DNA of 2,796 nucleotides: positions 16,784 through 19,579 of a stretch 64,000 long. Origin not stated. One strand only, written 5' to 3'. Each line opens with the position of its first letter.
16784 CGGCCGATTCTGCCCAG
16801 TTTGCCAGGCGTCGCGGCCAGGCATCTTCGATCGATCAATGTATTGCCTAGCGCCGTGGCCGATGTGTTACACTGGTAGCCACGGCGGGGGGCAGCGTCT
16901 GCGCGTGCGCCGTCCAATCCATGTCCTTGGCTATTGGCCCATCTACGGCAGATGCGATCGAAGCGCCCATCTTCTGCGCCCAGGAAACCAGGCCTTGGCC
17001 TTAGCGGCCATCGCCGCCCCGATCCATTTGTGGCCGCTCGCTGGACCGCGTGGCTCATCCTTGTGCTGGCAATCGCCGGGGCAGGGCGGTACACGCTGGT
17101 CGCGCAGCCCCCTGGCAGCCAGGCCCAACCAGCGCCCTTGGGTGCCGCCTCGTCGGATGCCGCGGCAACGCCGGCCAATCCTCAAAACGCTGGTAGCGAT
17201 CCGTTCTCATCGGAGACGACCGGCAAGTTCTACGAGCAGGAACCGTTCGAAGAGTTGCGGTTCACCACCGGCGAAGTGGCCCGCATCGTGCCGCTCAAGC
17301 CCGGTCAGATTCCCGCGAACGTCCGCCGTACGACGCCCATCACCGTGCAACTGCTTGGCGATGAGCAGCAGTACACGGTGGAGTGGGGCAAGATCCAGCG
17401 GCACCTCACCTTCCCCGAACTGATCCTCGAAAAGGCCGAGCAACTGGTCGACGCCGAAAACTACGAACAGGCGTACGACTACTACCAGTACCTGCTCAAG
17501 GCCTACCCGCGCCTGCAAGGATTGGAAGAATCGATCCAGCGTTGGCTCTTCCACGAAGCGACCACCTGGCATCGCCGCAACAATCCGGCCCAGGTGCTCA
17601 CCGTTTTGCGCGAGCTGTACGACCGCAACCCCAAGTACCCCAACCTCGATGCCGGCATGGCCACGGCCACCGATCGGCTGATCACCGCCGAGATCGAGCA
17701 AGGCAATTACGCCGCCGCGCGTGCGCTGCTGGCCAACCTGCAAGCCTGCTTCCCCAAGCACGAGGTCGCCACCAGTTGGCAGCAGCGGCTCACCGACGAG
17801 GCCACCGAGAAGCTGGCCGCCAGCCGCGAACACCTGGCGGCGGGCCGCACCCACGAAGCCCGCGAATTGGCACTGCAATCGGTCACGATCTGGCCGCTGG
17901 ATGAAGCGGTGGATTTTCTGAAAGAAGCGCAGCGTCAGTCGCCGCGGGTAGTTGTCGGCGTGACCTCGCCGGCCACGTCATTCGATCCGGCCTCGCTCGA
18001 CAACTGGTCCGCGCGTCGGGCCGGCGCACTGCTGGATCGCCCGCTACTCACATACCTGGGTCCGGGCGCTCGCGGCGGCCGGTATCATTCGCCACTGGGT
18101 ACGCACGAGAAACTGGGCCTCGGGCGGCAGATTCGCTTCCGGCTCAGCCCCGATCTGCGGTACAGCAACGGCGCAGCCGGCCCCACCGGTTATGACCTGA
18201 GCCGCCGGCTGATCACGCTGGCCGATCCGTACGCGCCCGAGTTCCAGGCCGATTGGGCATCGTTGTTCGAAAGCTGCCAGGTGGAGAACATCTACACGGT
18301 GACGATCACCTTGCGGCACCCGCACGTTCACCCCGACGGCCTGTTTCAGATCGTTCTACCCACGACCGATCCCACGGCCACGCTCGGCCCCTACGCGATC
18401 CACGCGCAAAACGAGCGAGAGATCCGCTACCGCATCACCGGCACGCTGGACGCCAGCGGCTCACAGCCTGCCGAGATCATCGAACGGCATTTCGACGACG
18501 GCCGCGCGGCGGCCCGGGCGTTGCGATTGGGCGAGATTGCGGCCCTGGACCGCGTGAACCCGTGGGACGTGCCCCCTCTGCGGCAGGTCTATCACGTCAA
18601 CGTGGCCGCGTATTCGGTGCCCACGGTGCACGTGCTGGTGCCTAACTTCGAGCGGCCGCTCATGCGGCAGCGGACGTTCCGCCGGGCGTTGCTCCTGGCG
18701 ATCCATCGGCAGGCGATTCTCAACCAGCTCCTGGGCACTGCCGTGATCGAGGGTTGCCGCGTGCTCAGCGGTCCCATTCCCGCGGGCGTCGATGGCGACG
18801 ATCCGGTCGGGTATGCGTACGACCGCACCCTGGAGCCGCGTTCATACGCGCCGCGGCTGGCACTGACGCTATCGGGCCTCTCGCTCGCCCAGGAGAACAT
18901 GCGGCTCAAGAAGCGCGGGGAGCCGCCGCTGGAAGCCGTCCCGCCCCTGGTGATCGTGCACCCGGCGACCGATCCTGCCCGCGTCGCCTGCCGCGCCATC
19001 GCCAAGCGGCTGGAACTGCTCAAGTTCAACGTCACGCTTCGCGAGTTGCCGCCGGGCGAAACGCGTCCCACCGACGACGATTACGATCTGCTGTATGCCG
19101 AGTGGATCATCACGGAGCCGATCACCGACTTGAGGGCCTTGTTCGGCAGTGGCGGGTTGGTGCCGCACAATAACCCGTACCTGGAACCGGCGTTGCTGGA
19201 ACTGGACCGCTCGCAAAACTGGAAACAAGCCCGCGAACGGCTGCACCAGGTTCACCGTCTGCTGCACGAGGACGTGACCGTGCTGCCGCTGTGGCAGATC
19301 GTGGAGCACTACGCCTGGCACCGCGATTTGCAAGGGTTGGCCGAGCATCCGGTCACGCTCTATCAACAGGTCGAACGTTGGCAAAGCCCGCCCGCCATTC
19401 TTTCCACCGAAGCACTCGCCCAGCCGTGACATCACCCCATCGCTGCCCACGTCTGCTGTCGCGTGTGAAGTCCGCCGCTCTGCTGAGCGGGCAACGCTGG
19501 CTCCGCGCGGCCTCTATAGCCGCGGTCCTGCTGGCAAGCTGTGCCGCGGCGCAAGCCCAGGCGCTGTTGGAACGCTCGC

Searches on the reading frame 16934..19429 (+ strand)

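Call 43: search_protein_families(library=pfam, proteins=[window:16934-19429:+], max_evalue=0.00001)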
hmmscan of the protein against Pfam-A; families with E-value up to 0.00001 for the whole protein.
window:16934-19429:+ (831 aa): 1 family
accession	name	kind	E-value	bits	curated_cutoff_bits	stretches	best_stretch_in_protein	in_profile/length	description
PF00496.27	SBP_bac_5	-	4.9e-17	62.5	32.4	1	397-727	16-349/368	Bacterial extracellular solute-binding proteins, family 5 Middle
